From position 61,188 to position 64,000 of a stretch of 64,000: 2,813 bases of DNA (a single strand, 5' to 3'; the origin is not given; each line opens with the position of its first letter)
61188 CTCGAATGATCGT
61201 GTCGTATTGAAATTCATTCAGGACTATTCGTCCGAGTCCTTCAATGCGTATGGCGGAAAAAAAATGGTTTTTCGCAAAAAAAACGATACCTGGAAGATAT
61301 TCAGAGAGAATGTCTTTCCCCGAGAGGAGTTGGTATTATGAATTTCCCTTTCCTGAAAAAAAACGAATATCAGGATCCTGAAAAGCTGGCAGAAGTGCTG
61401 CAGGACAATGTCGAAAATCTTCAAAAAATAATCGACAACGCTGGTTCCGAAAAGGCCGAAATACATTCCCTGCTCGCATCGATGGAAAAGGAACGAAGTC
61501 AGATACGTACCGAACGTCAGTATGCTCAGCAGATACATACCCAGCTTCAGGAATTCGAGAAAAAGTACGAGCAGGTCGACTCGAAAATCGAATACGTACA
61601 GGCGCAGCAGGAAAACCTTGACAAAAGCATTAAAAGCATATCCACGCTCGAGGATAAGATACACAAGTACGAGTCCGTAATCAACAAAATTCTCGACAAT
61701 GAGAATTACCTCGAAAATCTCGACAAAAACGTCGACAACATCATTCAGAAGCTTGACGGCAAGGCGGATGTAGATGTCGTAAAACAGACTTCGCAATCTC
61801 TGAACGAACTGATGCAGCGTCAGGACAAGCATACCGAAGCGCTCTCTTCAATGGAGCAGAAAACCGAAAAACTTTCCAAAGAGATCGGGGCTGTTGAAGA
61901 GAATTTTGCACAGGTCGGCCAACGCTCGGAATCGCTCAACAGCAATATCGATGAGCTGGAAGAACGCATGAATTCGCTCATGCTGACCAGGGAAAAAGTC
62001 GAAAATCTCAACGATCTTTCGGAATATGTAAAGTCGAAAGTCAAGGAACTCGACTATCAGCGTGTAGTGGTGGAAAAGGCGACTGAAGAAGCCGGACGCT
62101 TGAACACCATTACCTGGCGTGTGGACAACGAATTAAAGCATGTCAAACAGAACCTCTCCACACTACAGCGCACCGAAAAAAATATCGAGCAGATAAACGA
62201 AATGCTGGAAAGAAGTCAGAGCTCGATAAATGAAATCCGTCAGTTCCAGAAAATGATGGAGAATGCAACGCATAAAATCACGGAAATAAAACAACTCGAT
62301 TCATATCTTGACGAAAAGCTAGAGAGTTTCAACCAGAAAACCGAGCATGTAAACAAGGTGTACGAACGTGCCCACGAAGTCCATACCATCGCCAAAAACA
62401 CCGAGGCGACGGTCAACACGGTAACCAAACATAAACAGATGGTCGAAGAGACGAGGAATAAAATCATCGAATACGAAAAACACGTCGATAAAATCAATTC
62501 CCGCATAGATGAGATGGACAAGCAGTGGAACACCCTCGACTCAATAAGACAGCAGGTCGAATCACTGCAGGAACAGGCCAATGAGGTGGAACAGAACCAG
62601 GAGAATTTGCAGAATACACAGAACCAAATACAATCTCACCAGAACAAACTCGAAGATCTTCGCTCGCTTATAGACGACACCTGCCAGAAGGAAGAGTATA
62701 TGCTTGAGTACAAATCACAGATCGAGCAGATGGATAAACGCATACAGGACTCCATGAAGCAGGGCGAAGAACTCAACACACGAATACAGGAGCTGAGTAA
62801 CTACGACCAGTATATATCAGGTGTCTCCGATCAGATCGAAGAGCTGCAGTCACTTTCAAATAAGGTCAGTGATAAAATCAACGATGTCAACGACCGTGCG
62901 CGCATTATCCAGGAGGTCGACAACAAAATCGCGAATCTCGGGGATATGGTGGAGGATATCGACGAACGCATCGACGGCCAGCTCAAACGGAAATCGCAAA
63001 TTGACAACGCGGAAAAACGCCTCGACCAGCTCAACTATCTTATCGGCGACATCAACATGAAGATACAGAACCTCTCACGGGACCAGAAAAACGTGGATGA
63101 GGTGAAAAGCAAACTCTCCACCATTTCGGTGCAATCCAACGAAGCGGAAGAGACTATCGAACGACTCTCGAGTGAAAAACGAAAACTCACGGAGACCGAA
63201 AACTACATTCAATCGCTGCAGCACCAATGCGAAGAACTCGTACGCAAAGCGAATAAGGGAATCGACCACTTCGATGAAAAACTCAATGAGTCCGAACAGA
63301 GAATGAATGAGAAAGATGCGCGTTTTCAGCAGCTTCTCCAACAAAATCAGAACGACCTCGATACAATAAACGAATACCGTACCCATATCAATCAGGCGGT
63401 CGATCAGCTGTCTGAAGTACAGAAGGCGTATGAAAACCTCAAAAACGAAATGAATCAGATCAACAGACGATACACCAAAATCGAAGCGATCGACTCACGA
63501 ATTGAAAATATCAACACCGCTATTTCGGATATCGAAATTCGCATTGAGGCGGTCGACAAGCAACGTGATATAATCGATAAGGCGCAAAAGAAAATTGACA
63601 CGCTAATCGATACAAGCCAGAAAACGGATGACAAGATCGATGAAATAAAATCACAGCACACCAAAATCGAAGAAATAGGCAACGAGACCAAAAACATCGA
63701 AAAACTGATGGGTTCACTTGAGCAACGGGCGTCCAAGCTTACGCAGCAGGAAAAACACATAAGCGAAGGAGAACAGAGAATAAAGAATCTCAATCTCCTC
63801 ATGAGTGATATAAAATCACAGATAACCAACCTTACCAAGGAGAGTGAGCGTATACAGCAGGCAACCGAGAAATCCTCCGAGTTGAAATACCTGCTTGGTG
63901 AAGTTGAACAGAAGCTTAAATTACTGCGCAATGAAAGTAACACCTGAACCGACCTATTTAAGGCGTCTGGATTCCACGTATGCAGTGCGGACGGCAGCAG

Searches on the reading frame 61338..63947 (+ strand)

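Call 43: search_protein_families(library=pfam, proteins=[window:61338-63947:+], max_evalue=0.00001)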
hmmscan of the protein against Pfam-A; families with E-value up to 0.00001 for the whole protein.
window:61338-63947:+ (869 aa): 8 families
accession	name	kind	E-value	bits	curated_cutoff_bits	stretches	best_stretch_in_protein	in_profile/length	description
PF04136.21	COG3_N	-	1.9e-11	44.5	27.9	0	382-448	2-68/147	Conserved oligomeric Golgi complex subunit 3, N-terminal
PF10046.14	BLOC1_2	-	5.8e-09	36.6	33.4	0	351-420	11-80/96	Biogenesis of lysosome-related organelles complex-1 subunit 2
PF18595.6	Nuf2_DHR10-like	-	1.3e-07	32.1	28.4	0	551-658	7-114/117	Nuf2, DHR10-like domain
PF04108.17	ATG17_like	-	1.3e-07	31.8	43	0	285-494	113-303/355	Autophagy protein ATG17-like domain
PF06103.16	DUF948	-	2.4e-07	31.3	37.2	0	360-426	19-86/89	Bacterial protein of unknown function (DUF948)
PF23991.1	DUF7310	-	3e-07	31.3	40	0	370-420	26-73/83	Coiled-coil region of unknown function (DUF7310)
PF13851.11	GAS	-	3e-07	30.5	32.3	0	360-443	26-106/200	Growth-arrest specific micro-tubule binding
PF06009.19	Laminin_II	-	4.6e-06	27.1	33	0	345-448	5-102/138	Laminin Domain II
